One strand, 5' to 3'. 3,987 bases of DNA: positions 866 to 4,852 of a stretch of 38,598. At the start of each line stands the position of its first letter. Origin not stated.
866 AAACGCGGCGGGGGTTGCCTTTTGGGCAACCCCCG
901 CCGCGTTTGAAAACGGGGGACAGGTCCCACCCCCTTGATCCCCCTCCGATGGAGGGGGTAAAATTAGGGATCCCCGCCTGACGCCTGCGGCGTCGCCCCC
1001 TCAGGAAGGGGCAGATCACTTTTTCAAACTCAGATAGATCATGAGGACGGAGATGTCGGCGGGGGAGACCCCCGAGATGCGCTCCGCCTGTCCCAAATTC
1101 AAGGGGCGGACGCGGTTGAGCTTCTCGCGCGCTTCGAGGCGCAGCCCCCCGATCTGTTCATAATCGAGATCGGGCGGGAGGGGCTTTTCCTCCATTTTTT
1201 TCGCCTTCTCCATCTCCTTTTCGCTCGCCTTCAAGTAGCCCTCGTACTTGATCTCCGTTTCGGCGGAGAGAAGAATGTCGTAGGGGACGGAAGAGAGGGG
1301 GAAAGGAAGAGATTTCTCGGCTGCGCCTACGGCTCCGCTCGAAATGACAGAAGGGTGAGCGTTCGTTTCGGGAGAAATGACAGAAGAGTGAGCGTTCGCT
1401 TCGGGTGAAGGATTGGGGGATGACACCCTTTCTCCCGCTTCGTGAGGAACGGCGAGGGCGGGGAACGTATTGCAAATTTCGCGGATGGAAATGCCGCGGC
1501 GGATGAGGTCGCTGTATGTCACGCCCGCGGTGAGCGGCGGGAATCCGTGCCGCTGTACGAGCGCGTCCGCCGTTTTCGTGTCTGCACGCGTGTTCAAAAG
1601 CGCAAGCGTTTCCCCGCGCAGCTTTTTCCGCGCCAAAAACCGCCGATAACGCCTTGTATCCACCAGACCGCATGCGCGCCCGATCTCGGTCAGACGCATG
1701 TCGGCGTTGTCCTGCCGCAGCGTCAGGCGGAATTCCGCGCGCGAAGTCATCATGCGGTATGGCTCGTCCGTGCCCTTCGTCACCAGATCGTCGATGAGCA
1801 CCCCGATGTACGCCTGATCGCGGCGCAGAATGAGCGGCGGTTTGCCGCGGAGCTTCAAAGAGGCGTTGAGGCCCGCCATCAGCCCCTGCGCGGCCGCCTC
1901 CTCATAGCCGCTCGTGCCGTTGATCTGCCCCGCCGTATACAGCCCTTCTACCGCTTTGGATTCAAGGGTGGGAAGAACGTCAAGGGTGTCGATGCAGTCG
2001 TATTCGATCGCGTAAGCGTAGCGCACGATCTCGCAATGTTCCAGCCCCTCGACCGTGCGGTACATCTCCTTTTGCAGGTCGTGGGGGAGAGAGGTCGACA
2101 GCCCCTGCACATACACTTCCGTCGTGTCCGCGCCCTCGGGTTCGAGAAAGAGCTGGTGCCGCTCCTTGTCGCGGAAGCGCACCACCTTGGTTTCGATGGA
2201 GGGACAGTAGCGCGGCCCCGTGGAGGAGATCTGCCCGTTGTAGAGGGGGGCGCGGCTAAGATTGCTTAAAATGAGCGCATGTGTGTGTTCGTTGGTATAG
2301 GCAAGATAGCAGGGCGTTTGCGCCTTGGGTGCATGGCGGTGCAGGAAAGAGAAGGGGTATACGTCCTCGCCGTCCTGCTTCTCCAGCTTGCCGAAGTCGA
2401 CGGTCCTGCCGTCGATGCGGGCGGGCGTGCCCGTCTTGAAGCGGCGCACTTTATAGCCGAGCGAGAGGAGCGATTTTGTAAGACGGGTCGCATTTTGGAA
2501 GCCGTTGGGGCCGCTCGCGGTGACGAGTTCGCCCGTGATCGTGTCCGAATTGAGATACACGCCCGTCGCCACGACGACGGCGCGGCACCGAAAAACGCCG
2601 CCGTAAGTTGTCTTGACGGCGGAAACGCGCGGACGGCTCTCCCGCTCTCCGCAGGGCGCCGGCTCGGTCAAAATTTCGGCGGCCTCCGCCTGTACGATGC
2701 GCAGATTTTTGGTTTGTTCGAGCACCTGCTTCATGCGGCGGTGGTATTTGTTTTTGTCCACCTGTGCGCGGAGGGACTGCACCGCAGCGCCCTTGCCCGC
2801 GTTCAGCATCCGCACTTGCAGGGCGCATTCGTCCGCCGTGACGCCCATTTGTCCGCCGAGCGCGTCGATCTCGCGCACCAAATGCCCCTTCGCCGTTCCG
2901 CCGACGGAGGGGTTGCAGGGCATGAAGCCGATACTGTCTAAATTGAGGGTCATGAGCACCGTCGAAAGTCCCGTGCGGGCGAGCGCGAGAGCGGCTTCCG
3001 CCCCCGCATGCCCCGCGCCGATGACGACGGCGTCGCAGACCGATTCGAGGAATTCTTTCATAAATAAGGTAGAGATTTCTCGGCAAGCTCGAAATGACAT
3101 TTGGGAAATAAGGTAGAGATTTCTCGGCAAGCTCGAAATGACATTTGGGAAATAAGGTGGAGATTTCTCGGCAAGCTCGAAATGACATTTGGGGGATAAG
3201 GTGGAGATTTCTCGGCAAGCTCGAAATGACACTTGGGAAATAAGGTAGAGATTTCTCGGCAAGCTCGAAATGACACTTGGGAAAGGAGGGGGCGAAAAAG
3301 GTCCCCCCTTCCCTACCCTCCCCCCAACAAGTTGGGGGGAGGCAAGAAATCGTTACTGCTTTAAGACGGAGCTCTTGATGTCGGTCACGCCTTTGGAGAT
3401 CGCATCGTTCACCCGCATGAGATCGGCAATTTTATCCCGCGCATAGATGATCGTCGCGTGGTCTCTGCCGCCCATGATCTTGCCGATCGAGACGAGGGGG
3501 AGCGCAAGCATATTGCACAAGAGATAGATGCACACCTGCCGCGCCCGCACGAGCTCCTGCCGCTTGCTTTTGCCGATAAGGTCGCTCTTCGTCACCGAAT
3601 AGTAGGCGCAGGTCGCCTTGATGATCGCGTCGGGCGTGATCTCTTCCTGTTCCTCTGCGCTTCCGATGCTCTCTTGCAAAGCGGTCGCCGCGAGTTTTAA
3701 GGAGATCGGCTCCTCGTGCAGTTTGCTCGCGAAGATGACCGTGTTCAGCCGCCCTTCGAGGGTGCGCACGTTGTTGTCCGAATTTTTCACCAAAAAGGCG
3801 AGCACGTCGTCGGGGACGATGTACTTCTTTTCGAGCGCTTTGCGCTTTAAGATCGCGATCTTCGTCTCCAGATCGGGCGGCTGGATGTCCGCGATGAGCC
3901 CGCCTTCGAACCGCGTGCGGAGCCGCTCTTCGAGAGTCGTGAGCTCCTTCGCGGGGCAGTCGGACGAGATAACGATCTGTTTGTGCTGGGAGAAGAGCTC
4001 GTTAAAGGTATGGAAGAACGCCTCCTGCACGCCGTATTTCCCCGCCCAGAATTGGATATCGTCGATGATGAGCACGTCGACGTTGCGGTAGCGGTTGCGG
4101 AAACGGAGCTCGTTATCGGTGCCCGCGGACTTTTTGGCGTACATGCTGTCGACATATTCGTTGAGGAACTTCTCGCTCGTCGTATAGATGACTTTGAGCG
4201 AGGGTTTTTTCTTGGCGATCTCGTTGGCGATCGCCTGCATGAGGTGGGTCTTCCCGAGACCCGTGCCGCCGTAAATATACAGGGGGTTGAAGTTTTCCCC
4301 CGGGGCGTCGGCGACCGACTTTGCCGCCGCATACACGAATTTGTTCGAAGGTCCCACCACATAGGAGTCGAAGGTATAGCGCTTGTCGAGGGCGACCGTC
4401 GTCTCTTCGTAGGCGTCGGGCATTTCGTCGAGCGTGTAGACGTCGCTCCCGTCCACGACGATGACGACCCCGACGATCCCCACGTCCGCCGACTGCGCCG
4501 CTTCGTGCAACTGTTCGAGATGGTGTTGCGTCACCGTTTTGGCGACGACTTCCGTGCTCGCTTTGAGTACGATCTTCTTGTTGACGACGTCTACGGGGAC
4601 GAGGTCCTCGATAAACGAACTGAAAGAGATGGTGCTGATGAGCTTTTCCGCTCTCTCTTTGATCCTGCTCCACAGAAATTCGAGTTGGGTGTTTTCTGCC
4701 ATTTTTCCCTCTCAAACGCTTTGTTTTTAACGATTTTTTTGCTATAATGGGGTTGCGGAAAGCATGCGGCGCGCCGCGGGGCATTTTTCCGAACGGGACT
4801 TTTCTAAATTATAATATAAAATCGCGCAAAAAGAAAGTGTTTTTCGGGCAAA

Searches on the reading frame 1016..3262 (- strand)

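Call 23: search_protein_families(library=pfam, proteins=[window:1016-3262:-], max_evalue=0.00001)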
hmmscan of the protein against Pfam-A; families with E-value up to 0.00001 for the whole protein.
window:1016-3262:- (748 aa): 3 families
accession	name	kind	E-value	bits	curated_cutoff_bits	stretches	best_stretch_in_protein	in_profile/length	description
PF01134.28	GIDA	-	3.2e-153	510.8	22.1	1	77-474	1-390/391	Glucose inhibited division protein A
PF13932.14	SAM_GIDA_C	-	5.9e-26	90.5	27.1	1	685-741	1-57/57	tRNA modifying enzyme MnmG/GidA C-terminal helical bundle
PF21680.2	GIDA_C_1st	-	3.3e-06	28.2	24.7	0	537-611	2-80/96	tRNA modifying enzyme MnmG/GidA C-terminal helical domain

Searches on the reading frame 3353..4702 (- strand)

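Call 23: search_protein_families(library=pfam, proteins=[window:3353-4702:-], max_evalue=0.00001)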
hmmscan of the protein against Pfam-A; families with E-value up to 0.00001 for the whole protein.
window:3353-4702:- (449 aa): 6 families
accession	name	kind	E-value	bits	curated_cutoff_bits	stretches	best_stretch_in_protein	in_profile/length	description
PF00308.24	Bac_DnaA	-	3.6e-64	216.3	23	1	105-271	1-161/162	Bacterial DnaA ATPAse domain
PF08299.17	Bac_DnaA_C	-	3.8e-22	78.5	31.5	1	357-425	1-69/69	Bacterial dnaA protein helix-turn-helix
PF01695.23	IstB_IS21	-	2.6e-07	30.9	24.1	1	141-252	95-197/238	IstB-like ATP binding protein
PF11638.13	DnaA_N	-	1.2e-06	28.6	24.6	1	10-70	3-64/65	DnaA N-terminal domain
PF00910.28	RNA_helicase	-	2.5e-06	28.3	21.5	0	141-250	1-88/105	RNA helicase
PF00004.35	AAA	-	2.9e-06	28.2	21.2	1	142-265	2-123/131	ATPase family associated with various cellular activities (AAA)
